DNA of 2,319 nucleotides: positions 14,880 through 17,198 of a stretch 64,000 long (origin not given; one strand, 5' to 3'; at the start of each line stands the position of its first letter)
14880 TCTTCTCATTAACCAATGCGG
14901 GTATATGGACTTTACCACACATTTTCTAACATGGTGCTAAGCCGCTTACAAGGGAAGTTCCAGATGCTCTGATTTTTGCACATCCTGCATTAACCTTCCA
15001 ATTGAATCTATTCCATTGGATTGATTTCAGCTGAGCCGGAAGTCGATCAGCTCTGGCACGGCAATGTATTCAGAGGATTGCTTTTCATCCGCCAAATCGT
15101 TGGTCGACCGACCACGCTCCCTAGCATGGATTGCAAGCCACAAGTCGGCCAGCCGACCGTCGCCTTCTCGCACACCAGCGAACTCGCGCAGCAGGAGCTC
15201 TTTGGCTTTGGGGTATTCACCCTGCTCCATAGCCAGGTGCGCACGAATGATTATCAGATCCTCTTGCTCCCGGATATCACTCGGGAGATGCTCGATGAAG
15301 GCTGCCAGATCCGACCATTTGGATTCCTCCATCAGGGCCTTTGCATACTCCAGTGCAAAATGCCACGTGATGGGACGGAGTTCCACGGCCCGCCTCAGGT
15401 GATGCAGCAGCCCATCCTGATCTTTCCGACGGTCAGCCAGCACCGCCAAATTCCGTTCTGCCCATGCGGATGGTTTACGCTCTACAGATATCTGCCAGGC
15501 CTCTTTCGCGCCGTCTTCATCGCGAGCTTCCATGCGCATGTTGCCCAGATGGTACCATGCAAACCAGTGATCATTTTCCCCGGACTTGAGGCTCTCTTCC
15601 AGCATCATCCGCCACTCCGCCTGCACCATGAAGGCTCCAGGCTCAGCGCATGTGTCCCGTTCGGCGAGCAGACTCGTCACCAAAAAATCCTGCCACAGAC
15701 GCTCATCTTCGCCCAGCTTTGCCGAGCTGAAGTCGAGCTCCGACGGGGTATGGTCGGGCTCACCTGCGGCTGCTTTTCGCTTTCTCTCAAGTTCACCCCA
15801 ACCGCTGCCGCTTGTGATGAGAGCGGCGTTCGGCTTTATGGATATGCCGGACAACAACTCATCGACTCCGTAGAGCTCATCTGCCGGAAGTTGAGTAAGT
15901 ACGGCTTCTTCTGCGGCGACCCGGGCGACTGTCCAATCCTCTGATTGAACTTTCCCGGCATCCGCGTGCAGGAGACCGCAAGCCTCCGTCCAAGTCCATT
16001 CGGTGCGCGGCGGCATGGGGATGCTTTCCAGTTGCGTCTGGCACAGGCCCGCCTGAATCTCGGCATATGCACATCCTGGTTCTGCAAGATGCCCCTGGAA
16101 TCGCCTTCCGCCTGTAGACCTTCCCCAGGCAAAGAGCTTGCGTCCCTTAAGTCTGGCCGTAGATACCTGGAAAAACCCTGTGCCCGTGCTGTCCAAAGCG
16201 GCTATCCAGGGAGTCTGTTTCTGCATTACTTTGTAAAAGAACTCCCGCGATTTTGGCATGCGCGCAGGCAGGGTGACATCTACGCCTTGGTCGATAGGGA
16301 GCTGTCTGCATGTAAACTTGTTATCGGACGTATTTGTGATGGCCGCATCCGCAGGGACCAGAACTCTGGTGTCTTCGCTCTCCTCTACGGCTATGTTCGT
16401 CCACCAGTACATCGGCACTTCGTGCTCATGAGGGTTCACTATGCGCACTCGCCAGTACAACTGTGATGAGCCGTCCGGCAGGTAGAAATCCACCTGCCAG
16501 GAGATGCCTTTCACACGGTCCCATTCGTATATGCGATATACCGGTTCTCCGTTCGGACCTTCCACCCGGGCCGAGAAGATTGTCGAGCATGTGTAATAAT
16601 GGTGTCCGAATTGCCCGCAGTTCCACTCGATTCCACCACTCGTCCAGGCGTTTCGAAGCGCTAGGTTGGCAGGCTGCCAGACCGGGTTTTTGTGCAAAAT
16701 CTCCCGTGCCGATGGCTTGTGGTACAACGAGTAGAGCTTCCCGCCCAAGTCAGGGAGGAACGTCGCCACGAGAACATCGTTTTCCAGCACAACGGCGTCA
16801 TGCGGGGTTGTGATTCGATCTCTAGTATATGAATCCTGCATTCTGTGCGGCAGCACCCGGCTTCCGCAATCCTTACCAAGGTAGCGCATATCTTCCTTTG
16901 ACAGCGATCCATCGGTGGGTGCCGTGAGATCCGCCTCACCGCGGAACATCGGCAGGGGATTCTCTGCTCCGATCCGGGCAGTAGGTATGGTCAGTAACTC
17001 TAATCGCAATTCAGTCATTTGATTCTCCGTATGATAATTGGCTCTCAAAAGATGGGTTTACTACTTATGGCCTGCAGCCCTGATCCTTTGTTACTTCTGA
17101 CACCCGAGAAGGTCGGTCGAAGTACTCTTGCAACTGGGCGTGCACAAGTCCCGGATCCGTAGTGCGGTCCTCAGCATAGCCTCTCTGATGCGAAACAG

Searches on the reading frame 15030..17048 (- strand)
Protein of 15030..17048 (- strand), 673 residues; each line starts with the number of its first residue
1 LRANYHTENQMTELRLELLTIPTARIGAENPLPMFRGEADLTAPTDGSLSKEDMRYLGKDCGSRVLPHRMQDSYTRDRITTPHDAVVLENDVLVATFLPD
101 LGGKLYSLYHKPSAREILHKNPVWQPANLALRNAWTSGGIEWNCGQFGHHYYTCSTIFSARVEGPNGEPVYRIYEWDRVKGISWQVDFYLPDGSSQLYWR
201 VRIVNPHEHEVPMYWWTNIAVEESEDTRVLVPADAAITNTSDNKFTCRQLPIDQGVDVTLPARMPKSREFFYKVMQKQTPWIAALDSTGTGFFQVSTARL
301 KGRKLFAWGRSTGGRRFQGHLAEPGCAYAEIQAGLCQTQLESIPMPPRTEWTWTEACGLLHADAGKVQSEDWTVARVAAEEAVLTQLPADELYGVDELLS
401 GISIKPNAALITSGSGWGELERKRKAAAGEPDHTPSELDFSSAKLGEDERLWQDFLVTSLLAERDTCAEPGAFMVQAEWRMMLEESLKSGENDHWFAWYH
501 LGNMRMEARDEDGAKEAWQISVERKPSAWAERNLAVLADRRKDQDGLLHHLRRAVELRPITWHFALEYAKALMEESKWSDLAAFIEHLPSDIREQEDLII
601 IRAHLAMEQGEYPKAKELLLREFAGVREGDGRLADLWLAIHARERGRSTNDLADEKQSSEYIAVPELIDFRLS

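Call 65: search_protein_families(library=pfam, proteins=[window:15030-17048:-])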
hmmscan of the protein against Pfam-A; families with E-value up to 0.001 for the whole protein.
window:15030-17048:- (673 aa): 3 families
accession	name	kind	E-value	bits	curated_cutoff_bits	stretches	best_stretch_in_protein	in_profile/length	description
PF17128.10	DUF5107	-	1.9e-31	109.6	24.4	1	65-340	6-280/310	Domain of unknown function (DUF5107)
PF23914.1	TPR_CcmH_CycH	-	0.00032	21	42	0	551-617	73-142/158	Cytochrome c-type biogenesis protein H TPR domain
PF07719.23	TPR_2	-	0.00055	20.3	27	0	496-526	2-32/34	Tetratricopeptide repeat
